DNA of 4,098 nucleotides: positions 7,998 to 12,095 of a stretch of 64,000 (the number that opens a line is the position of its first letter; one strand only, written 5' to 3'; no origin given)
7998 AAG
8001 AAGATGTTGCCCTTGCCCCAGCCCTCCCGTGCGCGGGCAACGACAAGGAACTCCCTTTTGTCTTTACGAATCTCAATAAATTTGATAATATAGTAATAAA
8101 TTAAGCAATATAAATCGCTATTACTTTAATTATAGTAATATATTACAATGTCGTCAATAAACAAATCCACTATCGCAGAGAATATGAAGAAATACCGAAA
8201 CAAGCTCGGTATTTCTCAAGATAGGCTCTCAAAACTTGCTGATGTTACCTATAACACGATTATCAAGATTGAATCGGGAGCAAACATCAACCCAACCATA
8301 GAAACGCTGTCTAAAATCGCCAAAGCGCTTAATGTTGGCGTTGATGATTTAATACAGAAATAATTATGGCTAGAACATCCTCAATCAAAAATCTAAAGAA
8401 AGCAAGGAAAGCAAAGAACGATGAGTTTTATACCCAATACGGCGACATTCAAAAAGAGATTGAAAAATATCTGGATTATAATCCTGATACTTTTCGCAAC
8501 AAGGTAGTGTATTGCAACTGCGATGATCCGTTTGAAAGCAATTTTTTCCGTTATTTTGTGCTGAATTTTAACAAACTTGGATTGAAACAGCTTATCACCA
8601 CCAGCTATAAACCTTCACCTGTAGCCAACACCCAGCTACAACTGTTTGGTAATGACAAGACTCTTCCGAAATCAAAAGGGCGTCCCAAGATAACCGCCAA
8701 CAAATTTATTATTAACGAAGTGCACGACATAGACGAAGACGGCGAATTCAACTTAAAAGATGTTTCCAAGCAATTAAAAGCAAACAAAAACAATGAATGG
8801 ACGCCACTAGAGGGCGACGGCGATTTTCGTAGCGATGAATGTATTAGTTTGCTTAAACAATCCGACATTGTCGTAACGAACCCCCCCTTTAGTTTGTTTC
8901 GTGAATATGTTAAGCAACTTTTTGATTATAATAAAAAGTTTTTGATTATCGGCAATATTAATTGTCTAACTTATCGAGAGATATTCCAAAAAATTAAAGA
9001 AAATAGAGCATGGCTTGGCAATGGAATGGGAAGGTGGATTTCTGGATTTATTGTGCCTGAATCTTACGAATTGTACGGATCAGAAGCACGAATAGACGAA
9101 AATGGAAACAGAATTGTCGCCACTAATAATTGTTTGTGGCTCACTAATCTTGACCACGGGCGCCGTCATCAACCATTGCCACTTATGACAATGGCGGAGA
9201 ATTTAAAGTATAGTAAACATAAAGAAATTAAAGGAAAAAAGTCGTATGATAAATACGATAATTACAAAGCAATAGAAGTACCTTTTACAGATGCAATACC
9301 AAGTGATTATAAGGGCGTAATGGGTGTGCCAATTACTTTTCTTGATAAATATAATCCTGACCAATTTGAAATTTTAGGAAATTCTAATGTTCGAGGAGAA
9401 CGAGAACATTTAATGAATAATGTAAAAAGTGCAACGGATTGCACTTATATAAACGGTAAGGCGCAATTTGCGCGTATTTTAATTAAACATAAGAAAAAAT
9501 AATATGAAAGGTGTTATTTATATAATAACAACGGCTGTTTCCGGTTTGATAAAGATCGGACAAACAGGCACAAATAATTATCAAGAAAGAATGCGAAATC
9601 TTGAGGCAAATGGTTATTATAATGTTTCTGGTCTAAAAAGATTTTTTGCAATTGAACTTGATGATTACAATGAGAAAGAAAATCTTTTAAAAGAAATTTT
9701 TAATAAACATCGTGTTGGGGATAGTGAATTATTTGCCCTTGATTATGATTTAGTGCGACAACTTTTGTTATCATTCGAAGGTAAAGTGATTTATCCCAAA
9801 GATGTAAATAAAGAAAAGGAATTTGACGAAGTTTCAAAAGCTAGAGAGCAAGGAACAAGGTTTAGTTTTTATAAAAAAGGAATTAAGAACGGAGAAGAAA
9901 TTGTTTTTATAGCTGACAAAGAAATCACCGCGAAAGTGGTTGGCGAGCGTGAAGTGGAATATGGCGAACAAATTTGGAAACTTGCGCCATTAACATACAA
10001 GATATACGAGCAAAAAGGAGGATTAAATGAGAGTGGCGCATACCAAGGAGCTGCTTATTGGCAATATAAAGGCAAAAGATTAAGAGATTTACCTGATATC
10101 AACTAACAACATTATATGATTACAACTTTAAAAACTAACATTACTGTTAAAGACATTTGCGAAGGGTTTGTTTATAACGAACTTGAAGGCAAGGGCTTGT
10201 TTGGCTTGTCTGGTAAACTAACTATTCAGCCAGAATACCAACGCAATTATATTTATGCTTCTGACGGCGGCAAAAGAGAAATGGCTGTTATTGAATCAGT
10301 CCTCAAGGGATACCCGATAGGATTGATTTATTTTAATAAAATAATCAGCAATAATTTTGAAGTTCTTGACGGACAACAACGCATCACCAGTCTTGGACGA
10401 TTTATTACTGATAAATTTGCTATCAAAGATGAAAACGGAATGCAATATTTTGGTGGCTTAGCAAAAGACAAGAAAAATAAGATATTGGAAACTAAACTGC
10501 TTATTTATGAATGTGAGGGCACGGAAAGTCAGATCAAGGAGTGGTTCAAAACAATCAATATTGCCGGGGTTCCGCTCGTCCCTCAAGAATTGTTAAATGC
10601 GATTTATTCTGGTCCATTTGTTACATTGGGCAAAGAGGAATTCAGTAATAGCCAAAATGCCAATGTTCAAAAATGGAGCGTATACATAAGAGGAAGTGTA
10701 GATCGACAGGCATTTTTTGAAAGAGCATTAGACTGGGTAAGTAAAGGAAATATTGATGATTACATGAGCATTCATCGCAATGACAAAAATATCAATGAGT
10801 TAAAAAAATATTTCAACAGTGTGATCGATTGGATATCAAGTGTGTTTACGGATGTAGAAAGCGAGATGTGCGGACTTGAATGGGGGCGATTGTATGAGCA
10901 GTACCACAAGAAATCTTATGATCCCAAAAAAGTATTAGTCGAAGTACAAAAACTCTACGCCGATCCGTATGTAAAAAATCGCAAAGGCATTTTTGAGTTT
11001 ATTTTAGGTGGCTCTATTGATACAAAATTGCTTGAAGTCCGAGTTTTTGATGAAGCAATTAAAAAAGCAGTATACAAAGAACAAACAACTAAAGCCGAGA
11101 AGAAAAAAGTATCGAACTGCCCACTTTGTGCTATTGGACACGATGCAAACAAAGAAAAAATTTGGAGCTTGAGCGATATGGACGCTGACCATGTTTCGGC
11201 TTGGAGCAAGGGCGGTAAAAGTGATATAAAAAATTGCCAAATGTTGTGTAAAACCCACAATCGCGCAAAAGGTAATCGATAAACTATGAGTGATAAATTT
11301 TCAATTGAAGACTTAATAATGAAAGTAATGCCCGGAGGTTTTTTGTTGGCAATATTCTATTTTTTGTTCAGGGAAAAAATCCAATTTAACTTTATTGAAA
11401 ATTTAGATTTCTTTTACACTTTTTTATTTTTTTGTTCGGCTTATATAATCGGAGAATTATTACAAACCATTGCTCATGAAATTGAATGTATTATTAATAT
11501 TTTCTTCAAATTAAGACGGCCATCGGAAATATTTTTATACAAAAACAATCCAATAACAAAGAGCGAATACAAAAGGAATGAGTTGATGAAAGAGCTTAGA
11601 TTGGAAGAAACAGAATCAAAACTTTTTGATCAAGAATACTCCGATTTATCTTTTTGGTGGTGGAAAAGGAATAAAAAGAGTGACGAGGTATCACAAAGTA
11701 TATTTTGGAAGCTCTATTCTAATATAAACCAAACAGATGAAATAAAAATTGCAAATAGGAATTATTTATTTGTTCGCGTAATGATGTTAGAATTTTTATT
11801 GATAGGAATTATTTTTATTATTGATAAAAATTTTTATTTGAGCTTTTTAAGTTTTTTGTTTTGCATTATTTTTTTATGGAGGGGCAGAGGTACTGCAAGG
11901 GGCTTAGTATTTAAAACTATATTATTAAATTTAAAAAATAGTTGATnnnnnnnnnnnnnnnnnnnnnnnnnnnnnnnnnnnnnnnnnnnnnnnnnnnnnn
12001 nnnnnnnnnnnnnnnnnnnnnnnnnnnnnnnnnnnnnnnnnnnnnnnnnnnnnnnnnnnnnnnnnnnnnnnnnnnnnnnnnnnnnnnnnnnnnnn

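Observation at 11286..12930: Translationally coupled 4-TM membrane protein plus ComEC-like MBL-fold hydrolase as a possible standalone effector module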

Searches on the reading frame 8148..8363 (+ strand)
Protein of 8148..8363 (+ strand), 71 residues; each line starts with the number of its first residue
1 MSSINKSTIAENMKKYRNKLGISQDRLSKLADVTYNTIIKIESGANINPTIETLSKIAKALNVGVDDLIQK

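Call 3: search_protein_families(library=pfam, proteins=[window:8148-8363:+], max_evalue=0.01)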
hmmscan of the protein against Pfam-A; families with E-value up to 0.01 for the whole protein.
window:8148-8363:+ (71 aa): 5 families
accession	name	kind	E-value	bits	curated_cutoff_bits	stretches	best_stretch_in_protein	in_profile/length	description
PF01381.28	HTH_3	-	3.3e-16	59.5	23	1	13-68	1-55/55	Helix-turn-helix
PF12844.13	HTH_19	-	1.2e-10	41.5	30.2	1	11-70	2-60/64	Helix-turn-helix domain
PF13443.12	HTH_26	-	8.3e-09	36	22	1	12-69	1-58/63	Cro/C1-type HTH DNA-binding domain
PF13560.12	HTH_31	-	1.3e-05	25.8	27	1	13-67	6-60/64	Helix-turn-helix domain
PF01476.26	LysM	-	0.0046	17.3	20.9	0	52-70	7-25/43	LysM domain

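Call 4: search_protein_families(library=padloc, proteins=[window:8148-8363:+], max_evalue=0.01)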
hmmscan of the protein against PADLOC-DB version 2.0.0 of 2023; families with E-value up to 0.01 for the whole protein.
window:8148-8363:+ (71 aa): 16 families
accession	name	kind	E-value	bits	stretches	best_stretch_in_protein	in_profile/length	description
PDLC02926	HTH_VI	-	1.7e-11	42.3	1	9-68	2-60/92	-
PDLC04142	capH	-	6.4e-09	34.8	1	8-70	6-67/103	capH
PDLC03665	Control_protein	-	1.1e-07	30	1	8-69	8-69/77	control protein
PDLC03671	Control_protein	-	1.6e-07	29.4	1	6-69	12-74/84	control protein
PDLC03536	REase_II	-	2.1e-07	28.8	1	7-69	9-70/237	Type II restriction enzyme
PDLC03951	RmrA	-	3.6e-05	20.9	1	10-66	10-65/400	-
PDLC03946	RmrA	-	4.1e-05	20.5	1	13-65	7-58/357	-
PDLC03949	RmrA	-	6.3e-05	20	1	13-64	7-57/363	-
PDLC04775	PDC-M69A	-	7.9e-05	21.1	1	7-70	6-68/113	-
PDLC03947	RmrA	-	0.00012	19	1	4-65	7-67/383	-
PDLC03953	RmrA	-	0.00015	19.1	1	7-63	4-59/373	-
PDLC03954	RmrA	-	0.00037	17.5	1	10-65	12-66/380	-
PDLC03952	RmrA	-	0.00079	16.4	1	5-64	19-77/395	-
PDLC03948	RmrA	-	0.0015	15.5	1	10-64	10-63/397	-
PDLC03945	RmrA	-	0.002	15.4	1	10-66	4-59/394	-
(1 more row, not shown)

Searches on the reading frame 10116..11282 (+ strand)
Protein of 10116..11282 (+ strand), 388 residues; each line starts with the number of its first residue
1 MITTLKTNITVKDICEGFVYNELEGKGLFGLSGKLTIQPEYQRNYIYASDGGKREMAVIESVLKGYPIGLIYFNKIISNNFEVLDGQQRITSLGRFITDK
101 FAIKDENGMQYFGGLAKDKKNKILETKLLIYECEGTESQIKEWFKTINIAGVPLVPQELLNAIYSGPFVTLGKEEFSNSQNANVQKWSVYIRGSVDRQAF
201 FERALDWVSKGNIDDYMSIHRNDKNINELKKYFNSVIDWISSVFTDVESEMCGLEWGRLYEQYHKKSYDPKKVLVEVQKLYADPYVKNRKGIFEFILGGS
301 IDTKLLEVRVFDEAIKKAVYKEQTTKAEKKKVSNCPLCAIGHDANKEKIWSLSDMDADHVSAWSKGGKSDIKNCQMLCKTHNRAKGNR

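Call 3: search_protein_families(library=pfam, proteins=[window:10116-11282:+], max_evalue=0.01)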
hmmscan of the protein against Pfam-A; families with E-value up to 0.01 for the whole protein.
window:10116-11282:+ (388 aa): 3 families
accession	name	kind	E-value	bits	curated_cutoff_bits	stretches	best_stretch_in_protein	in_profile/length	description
PF03235.19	GmrSD_N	-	1e-19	71.9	33.2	1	36-164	12-198/199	GmrSD restriction endonuclease, N-terminal domain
PF01844.29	HNH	-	3.4e-07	30.7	21.4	1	353-388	12-47/47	HNH endonuclease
PF14279.12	HNH_5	-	0.00048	20.4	27.5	1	354-388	12-46/56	HNH endonuclease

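Call 4: search_protein_families(library=padloc, proteins=[window:10116-11282:+], max_evalue=0.01)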
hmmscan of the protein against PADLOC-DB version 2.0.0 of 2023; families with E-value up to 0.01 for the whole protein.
window:10116-11282:+ (388 aa): 7 families
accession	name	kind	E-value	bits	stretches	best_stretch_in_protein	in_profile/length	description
PDLC03418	REase_II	-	1.2e-83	279.4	1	7-387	6-371/372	Type II restriction enzyme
PDLC03877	NsnA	-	4.5e-25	86.7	1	33-244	63-292/385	-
PDLC04027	PD-T4-2_A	-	2.3e-12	44.7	2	32-100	49-115/363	-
PDLC04151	HEC-05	-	5.2e-05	20.1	0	81-94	114-127/600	-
PDLC04154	HEC-06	-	0.00015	18.6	1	38-94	26-86/569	-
PDLC04150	HEC-05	-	0.00051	17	0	77-106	91-121/583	-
PDLC04153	HEC-05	-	0.00066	16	0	31-80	17-62/621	-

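Call 62: search_protein_families(library=phrogs, proteins=[window:10116-11282:+], max_evalue=0.01)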
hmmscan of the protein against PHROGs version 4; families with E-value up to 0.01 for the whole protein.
window:10116-11282:+ (388 aa): 12 families
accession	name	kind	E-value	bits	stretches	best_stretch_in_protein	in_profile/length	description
phrog_2598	-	unknown function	2.1e-23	84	1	33-246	44-273/352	-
phrog_1583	-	unknown function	2.5e-18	67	1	32-162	32-171/417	-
phrog_338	-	DNA, RNA and nucleotide metabolism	9.7e-06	26.2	1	328-388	203-262/340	HNH endonuclease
phrog_2214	-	DNA, RNA and nucleotide metabolism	1.9e-05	25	1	317-387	177-238/429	HNH endonuclease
phrog_1035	-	DNA, RNA and nucleotide metabolism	6.8e-05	23.9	1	316-388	138-213/271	endonuclease VII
phrog_6050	-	DNA, RNA and nucleotide metabolism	9.6e-05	22.4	1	314-388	286-360/402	HNH endonuclease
phrog_8660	-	DNA, RNA and nucleotide metabolism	0.00056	21.1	1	314-388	106-179/196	HNH endonuclease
phrog_589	-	DNA, RNA and nucleotide metabolism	0.00056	20.7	1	335-388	94-141/179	HNH endonuclease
phrog_7785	-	DNA, RNA and nucleotide metabolism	0.00071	20.6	1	355-387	81-113/147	HNH endonuclease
phrog_1271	-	DNA, RNA and nucleotide metabolism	0.004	17.6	1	323-387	257-317/361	HNH endonuclease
phrog_2118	-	DNA, RNA and nucleotide metabolism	0.0075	16.8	0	352-388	188-224/301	HNH endonuclease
phrog_333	-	DNA, RNA and nucleotide metabolism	0.0076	17.4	0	352-385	45-78/138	HNH endonuclease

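Call 63: search_protein_families(library=ncbifam, proteins=[window:10116-11282:+], max_evalue=0.01)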
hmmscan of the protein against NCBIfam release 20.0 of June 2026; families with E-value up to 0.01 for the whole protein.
window:10116-11282:+ (388 aa): 0 families

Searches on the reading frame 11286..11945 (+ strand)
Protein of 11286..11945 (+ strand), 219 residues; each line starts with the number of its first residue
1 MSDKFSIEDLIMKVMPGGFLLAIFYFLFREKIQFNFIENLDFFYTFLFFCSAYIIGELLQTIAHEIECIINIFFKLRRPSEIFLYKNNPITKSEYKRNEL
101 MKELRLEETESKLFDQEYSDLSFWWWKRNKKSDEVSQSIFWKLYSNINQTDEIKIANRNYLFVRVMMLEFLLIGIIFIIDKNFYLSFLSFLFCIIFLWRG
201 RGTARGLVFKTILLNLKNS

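Call 3: search_protein_families(library=pfam, proteins=[window:11286-11945:+], max_evalue=0.01)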
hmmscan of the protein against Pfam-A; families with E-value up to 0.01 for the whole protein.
window:11286-11945:+ (219 aa): 0 families

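Call 4: search_protein_families(library=padloc, proteins=[window:11286-11945:+], max_evalue=0.01)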
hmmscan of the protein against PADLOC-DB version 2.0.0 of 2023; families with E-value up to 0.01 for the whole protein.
window:11286-11945:+ (219 aa): 0 families

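Call 8: search_protein_families(library=padloc, proteins=[window:11286-11945:+], max_evalue=10)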
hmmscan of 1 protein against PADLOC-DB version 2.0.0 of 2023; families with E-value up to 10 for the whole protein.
window:11286-11945:+ (219 aa): 0 families

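Call 13: find_homologous_proteins(query=window:11286-11945:+)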
Query window:11286-11945:+ (219 aa): 137 proteins with E <= 0.001 among 310 candidates; the best 120 are listed.
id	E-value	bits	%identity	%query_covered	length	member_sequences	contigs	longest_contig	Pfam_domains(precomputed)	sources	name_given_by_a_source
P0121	7.3e-132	456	96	100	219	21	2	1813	-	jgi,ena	-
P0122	1.6e-114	399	82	100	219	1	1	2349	-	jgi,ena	-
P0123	1.7e-113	396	86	100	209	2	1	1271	-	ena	-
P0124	1.0e-112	393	84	100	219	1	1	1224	-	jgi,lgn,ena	-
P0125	6.1e-110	384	85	94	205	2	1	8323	-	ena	-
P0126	5.2e-106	371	74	100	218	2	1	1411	-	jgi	jgi:hypothetical protein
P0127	4.9e-102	358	72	100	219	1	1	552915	-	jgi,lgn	jgi:hypothetical protein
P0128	2.2e-95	337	71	99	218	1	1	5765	-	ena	-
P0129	2.8e-94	333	67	100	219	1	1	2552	-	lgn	-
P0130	1.3e-93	331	68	99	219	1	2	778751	-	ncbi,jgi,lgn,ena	ncbi:MAG: hypothetical protein WC725_01890 [Patescibacteria group bacterium]|jgi:hypothetical protei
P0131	7.8e-90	318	65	99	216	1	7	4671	-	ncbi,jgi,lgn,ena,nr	ncbi:hypothetical protein KKA77_00025 [Patescibacteria group bacterium]|nr:hypothetical protein [Pat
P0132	1.8e-88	314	64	100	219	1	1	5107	-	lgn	-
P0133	7.1e-88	312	65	99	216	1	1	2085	-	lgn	-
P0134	5.3e-87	309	64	100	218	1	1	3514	-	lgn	-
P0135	1.8e-86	307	62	99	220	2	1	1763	-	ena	-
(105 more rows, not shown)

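Call 33: predict_structure(alignment_id=A2)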
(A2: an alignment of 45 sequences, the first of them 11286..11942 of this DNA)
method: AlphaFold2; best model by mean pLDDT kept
length: 219 residues; sequences in the alignment: 45
mean_pLDDT: 90.0   pTM: 0.84
mean pLDDT of the five models: 90.0, 89.9, 88.9, 88.1, 87.7
residues with pLDDT >= 90: 148; 70-90: 63; 50-70: 6; < 50: 2
segments of 3 or more residues with pLDDT < 50: none
pLDDT, mean of each block of 10 residues (from residue 1): 65 90 87 76 89 94 91 94 94 89 88 92 83 92 94 92 95 96 96 97 96 88
secondary structure, 60 per line:
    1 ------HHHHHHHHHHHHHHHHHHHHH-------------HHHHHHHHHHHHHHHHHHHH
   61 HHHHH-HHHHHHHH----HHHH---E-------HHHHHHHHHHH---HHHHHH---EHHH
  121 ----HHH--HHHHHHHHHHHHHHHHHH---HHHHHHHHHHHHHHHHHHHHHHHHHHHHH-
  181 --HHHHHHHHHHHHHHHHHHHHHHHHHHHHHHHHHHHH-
elements in order: H7-27 H41-65 H67-74 H79-82 H94-104 H108-113 H130-147 H151-179 H183-218

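Call 38: fold_search(model_id=the predicted structure, library=pdb)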
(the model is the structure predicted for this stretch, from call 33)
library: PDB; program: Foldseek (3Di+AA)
matches with E <= 10: 34; with E <= 0.001: 0
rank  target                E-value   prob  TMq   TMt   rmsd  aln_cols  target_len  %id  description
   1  4s0f_A                2.0e+00  0.04  0.14  0.07  26.2       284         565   14  Crystal structure of the peptidase-containing ABC transporter PCAT1 E648Q mutant complexed with ATPgS in an occluded c (released 2015-07-22)
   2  8vsi_B                3.4e+00  0.06  0.20  0.11  18.9       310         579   11  Mechanistic Insights Revealed by YbtPQ in the Occluded State (released 2024-04-10)
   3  2gs4_A                3.6e+00  0.08  0.19  0.25  16.9       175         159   12  The crystal structure of the E.coli stress protein YciF. (released 2006-10-17)
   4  8dck_B                3.8e+00  0.04  0.15  0.07  25.3       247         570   14  Structure of hemolysin A secretion system HlyB/D complex, ATP-bound (released 2022-09-14)
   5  9k8e_A                3.9e+00  0.04  0.18  0.17  21.1       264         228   14  Cryo-EM structure of designed zinc-induced tetrahedron Cage-t32-Zn1-HEHE-35 (released 2025-10-29)
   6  6ivw_E                4.1e+00  0.05  0.20  0.17  17.1       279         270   13  Crystal structure of a bacterial Bestrophin homolog from Klebsiella pneumoniae with a mutation D269A (released 2019-11-13)
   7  5xsj_L                5.7e+00  0.47  0.28  0.48   8.8        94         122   12  XylFII-LytSN complex (released 2017-08-02)
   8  7ocy_B                6.0e+00  0.02  0.16  0.08  26.6       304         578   10  Enterococcus faecalis EfrCD in complex with a nanobody (released 2022-05-18)
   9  9csi                  6.3e+00  0.01  0.13  0.07  25.1       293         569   11  A. baumannii MsbA Bound to Cerastecin Compound 5 (released 2024-09-04)
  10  4whe                  6.6e+00  0.38  0.26  0.40   9.3        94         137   12  Crystal structure of E. coli phage shock protein A (PspA 1-144) (released 2015-09-02)
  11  9g36_A                6.6e+00  0.02  0.14  0.08  20.5       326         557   12  Cryo-EM structure of IrtAB 3xHtoA mutant in inward-facing state in presence of mycobactin under turnover conditions in (released 2024-12-18)
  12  8vp8_A                6.9e+00  0.03  0.18  0.09  14.0       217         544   16  Cryo-EM structure of the ABC transporter PCAT1 bound with ATP and Substrate (released 2024-10-30)
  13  4eru_B                7.2e+00  0.03  0.15  0.19  15.7       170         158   12  Crystal Structure of Putative Cytoplasmic Protein, YciF Bacterial Stress Response Protein from Salmonella enterica (released 2012-06-06)
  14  9jsd                  7.5e+00  0.20  0.25  0.38  10.4        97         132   15  Cryo-EM structure of Snf7 linker extension (released 2025-10-08)
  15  7ek2                  7.5e+00  0.03  0.18  0.13  27.8       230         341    9  Cryo-EM structure of VCCN1 in lipid nanodisc (released 2022-04-06)
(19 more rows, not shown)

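Call 62: search_protein_families(library=phrogs, proteins=[window:11286-11945:+], max_evalue=0.01)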
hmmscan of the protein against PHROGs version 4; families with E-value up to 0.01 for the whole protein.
window:11286-11945:+ (219 aa): 0 families

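Call 63: search_protein_families(library=ncbifam, proteins=[window:11286-11945:+], max_evalue=0.01)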
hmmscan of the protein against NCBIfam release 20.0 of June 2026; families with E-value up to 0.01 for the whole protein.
window:11286-11945:+ (219 aa): 0 families

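Call 82: search_protein_representatives(alignment_id=A2)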
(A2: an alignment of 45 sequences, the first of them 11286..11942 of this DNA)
Query: 45 sequences, 218 profile positions. Proteins with E-value up to 0.001 (for the whole library): 70; up to 1e-10: 30; up to 1e-30: 19. The best 70 are listed.
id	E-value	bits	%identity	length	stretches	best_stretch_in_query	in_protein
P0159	1.1e-98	345.5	-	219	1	1-218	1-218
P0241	3.9e-82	291.4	-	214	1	1-217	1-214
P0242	3.0e-70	252.5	-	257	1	1-216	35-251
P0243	8.9e-65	234.6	-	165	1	1-154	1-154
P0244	3.1e-61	223.1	-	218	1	1-216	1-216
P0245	2.1e-59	217.1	-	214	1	1-213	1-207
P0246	2.1e-56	207.2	-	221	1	2-213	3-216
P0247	8.2e-50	185.7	-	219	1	1-212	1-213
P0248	5.8e-46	173.1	-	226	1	1-216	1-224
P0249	2.0e-45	171.4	-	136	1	47-183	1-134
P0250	1.6e-41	158.6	-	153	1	1-138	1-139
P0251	6.8e-40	153.3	-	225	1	1-212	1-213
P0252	1.2e-39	152.5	-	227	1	1-215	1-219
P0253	1.0e-36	142.9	-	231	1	1-217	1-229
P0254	2.1e-36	141.9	-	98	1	121-217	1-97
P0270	9.7e-10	54.7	-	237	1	1-187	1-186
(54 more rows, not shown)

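Call 83: find_encoding_contigs(protein=P0270, flank=4000, max_places=2)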
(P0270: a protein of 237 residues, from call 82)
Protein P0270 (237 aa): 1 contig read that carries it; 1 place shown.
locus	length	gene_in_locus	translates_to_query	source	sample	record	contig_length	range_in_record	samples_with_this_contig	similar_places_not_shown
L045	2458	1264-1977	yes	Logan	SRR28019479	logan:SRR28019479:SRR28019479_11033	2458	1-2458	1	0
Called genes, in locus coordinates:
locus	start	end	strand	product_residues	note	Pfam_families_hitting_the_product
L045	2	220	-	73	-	?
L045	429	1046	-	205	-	PF00239:Resolvase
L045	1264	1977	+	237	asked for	-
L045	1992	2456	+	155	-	?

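Call 84: find_encoding_contigs(protein=P0253, flank=4000, max_places=2)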
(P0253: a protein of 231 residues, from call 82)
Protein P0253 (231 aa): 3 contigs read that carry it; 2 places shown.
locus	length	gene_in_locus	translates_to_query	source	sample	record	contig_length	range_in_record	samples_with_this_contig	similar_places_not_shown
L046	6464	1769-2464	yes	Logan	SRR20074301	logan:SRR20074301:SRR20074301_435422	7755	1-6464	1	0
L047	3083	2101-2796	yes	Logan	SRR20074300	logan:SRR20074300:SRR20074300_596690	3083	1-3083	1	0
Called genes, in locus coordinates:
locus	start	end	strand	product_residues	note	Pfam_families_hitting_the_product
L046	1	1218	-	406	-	?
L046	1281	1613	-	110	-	-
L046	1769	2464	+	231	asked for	-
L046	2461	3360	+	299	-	-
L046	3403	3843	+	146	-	-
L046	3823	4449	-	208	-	-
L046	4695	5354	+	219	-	-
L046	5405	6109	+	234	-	-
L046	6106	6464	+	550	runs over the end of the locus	?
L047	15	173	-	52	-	-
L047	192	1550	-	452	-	PF00403:HMA, PF13386:DsbD_2, PF13473:Cupredoxin_1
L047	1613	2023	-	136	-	-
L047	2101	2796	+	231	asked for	-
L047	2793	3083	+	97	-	?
